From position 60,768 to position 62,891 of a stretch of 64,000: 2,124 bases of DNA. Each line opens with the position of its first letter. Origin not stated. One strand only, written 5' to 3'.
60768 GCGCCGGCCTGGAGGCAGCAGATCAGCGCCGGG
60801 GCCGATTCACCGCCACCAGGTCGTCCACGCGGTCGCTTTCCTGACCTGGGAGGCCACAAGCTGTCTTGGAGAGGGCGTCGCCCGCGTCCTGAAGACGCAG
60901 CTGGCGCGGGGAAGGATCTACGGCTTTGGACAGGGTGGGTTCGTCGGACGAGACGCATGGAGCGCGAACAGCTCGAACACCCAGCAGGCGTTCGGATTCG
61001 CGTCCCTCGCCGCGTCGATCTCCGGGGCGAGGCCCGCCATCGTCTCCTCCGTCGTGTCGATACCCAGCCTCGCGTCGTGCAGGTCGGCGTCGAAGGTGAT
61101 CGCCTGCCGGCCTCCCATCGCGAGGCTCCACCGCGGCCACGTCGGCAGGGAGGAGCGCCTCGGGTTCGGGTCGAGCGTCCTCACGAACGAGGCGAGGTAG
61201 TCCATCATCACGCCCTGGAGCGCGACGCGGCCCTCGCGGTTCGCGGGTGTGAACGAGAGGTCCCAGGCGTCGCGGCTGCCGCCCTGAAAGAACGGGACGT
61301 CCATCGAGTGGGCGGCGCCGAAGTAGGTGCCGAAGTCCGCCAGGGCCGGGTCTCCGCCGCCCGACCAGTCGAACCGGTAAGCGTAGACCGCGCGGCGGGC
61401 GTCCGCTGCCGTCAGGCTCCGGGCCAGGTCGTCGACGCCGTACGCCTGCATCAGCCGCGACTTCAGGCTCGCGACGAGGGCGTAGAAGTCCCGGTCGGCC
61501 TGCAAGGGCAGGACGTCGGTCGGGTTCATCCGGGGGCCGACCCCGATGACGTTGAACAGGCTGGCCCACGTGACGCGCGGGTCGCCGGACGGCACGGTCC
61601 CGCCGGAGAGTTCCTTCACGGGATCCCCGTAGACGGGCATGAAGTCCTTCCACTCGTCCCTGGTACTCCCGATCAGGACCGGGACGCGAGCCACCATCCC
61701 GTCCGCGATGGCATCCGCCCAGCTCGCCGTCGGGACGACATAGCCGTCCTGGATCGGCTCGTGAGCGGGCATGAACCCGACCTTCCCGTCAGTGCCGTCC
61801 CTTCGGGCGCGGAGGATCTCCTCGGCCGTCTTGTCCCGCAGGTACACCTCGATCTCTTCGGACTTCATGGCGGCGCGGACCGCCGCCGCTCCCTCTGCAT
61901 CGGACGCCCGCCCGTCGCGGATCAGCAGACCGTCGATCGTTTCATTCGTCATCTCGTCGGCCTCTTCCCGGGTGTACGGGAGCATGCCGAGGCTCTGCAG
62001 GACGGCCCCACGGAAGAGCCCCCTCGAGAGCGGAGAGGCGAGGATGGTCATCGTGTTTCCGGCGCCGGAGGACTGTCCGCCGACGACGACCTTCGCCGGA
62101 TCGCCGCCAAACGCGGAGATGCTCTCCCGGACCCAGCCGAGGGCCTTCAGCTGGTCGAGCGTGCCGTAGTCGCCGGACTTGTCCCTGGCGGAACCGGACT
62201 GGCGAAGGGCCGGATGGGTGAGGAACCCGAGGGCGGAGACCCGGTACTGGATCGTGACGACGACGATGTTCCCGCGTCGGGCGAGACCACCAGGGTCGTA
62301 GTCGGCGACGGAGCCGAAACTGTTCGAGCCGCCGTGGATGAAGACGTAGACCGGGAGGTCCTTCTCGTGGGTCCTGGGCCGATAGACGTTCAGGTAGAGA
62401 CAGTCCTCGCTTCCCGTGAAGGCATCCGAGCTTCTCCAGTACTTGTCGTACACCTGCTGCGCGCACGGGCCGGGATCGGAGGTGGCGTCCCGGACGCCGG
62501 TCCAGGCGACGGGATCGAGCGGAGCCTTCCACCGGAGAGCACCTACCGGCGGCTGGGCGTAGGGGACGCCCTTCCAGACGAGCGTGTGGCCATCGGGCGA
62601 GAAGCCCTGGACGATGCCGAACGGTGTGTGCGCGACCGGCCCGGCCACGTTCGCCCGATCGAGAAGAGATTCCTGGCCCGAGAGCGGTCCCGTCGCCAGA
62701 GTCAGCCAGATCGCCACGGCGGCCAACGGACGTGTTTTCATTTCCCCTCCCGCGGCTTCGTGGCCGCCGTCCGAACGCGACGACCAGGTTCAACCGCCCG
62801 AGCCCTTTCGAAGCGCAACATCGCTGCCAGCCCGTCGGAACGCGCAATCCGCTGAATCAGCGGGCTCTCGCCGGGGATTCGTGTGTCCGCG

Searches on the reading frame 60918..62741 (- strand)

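Call 59: search_protein_families(library=pfam, proteins=[window:60918-62741:-], max_evalue=0.00001)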
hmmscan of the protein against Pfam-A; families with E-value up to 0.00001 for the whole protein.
window:60918-62741:- (607 aa): 2 families
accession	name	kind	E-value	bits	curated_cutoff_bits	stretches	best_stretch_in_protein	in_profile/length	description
PF00135.34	COesterase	-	7.3e-83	279.7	27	1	35-538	3-486/515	Carboxylesterase family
PF07859.19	Abhydrolase_3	-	1.2e-06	28.8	25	0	196-234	51-89/210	alpha/beta hydrolase fold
